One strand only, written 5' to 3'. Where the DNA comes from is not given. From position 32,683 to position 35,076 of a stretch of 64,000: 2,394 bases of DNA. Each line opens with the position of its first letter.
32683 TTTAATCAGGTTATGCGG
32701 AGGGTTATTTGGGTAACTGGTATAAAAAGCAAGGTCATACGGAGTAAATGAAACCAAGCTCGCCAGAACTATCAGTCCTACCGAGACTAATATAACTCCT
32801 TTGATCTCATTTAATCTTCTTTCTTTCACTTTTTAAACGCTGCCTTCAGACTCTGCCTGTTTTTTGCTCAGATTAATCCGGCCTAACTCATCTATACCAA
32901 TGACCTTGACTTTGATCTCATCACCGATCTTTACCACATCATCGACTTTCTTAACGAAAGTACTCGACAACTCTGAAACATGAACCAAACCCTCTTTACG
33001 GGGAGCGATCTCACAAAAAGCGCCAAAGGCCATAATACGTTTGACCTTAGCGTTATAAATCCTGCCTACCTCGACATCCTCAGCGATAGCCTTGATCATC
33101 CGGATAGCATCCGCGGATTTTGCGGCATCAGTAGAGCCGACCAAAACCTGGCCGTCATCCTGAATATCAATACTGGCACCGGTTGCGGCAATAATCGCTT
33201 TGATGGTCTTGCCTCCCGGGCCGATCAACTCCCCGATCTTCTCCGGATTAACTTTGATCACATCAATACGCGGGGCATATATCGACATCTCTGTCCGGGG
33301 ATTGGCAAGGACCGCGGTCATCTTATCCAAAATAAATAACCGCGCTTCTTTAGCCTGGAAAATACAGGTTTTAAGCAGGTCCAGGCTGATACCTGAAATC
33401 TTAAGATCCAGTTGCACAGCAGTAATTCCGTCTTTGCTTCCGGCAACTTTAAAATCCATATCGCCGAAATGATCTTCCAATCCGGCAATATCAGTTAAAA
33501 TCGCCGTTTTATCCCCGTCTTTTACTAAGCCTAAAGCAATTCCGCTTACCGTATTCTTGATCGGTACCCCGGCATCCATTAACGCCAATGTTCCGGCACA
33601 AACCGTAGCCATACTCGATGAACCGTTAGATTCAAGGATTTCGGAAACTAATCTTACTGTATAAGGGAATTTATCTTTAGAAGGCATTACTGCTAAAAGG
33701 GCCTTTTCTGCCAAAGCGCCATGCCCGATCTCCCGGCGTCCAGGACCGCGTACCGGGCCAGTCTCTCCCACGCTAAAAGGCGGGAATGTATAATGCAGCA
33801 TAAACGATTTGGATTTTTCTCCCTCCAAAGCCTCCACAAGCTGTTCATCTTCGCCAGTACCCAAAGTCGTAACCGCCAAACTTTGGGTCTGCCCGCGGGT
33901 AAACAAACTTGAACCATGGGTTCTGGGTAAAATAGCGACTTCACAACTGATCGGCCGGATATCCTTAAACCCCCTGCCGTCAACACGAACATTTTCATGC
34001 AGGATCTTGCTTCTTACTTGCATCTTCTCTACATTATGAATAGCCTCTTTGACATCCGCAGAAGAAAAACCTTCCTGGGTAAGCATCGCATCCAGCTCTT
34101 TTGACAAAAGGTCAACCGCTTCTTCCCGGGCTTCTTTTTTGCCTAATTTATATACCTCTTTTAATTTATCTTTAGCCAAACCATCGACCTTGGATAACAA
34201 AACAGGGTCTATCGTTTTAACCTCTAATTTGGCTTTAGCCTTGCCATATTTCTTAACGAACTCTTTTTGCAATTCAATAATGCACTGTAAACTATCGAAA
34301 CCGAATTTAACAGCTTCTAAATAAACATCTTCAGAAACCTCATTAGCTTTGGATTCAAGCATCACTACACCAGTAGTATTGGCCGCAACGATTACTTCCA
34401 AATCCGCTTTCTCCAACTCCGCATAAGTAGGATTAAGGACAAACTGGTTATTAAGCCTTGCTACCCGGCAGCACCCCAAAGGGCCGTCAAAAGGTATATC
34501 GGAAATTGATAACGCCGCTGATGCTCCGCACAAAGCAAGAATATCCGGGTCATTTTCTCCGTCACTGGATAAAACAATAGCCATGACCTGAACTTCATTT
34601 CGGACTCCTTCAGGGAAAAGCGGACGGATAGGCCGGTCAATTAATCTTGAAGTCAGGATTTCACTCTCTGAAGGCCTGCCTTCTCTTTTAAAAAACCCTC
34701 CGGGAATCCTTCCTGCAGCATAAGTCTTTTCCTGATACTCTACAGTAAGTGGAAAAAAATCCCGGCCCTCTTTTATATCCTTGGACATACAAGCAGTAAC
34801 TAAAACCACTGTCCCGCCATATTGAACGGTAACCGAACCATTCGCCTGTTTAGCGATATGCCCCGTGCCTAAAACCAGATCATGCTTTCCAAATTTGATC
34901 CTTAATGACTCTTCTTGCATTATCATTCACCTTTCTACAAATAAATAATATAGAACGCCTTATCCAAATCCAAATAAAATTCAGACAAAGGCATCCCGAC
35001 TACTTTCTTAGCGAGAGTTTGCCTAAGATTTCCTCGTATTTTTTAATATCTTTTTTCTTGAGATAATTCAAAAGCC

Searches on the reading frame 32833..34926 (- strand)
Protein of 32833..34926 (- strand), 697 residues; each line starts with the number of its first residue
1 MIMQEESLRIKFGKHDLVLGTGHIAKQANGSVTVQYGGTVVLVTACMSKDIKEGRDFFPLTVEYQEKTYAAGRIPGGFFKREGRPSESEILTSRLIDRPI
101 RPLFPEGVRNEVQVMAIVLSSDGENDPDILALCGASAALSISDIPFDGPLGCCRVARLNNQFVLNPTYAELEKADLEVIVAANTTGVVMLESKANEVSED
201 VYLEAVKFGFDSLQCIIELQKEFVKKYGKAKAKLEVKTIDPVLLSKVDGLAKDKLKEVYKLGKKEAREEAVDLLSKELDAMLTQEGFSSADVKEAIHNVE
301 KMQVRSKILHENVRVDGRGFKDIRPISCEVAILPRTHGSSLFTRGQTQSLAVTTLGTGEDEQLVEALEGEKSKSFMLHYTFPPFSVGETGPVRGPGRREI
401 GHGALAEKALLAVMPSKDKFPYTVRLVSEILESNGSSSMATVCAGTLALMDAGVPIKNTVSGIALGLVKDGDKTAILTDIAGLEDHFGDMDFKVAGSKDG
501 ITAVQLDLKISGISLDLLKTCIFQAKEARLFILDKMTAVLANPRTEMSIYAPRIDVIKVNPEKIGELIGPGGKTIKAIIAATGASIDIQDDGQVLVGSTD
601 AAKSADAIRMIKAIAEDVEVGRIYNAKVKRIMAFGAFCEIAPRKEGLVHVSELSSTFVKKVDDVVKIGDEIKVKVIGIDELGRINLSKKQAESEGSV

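Call 72: find_homologous_proteins(query=window:32833-34926:-, max_evalue=1e-100)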
Query window:32833-34926:- (697 aa): 8000 proteins with E <= 1e-100 among 8000 candidates; the best 120 are listed.
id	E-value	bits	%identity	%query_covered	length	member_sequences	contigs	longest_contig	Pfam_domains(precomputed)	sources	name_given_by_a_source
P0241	0.0e+0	1510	100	100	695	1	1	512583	PF00013.36,PF03725.21,PF00575.30,PF03726.20,PF24685.2,PF01138.28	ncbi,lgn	-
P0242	0.0e+0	1428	94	100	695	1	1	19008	PF00013.36,PF03725.21,PF00575.30,PF03726.20,PF01138.28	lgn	-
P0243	0.0e+0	1229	81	99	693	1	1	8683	PF00013.36,PF03725.21,PF00575.30,PF03726.20,PF01138.28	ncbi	-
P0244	0.0e+0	1226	81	99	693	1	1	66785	PF00013.36,PF03725.21,PF00575.30,PF03726.20,PF01138.28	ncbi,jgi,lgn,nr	ncbi:MAG: polyribonucleotide nucleotidyltransferase [Candidatus Omnitrophica bacterium]|jgi:polyribo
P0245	0.0e+0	1225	79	99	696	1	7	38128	PF00013.36,PF03725.21,PF00575.30,PF03726.20,PF01138.28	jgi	jgi:polyribonucleotide nucleotidyltransferase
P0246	0.0e+0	1220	79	100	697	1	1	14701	PF00013.36,PF03725.21,PF00575.30,PF03726.20,PF01138.28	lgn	-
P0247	0.0e+0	1219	80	99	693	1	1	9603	PF00013.36,PF03725.21,PF00575.30,PF03726.20,PF01138.28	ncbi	ncbi:MAG: polyribonucleotide nucleotidyltransferase [Candidatus Omnitrophota bacterium]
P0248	0.0e+0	1217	79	99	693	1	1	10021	PF00013.36,PF03725.21,PF00575.30,PF03726.20,PF01138.28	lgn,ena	-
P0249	0.0e+0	1213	79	99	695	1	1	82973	PF00013.36,PF03725.21,PF00575.30,PF03726.20,PF01138.28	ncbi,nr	ncbi:MAG: polyribonucleotide nucleotidyltransferase [Candidatus Omnitrophica bacterium]|nr:polyribon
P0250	0.0e+0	1212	80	98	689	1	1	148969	PF00013.36,PF03725.21,PF00575.30,PF03726.20,PF24685.2,PF01138.28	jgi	-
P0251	0.0e+0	1212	79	98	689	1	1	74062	PF00013.36,PF03725.21,PF00575.30,PF03726.20,PF24685.2,PF01138.28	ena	-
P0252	0.0e+0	1212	79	99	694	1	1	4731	PF00013.36,PF03725.21,PF00575.30,PF03726.20,PF01138.28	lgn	-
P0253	0.0e+0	1210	79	99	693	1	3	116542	PF00013.36,PF03725.21,PF22675.3,PF00575.30,PF03726.20,PF01138.28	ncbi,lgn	-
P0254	0.0e+0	1209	79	100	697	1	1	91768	PF00013.36,PF03725.21,PF00575.30,PF03726.20,PF24685.2,PF01138.28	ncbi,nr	ncbi:MAG: polyribonucleotide nucleotidyltransferase [Candidatus Omnitrophica bacterium]|nr:polyribon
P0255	0.0e+0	1209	79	99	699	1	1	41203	PF00013.36,PF03725.21,PF00575.30,PF03726.20,PF24685.2,PF01138.28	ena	-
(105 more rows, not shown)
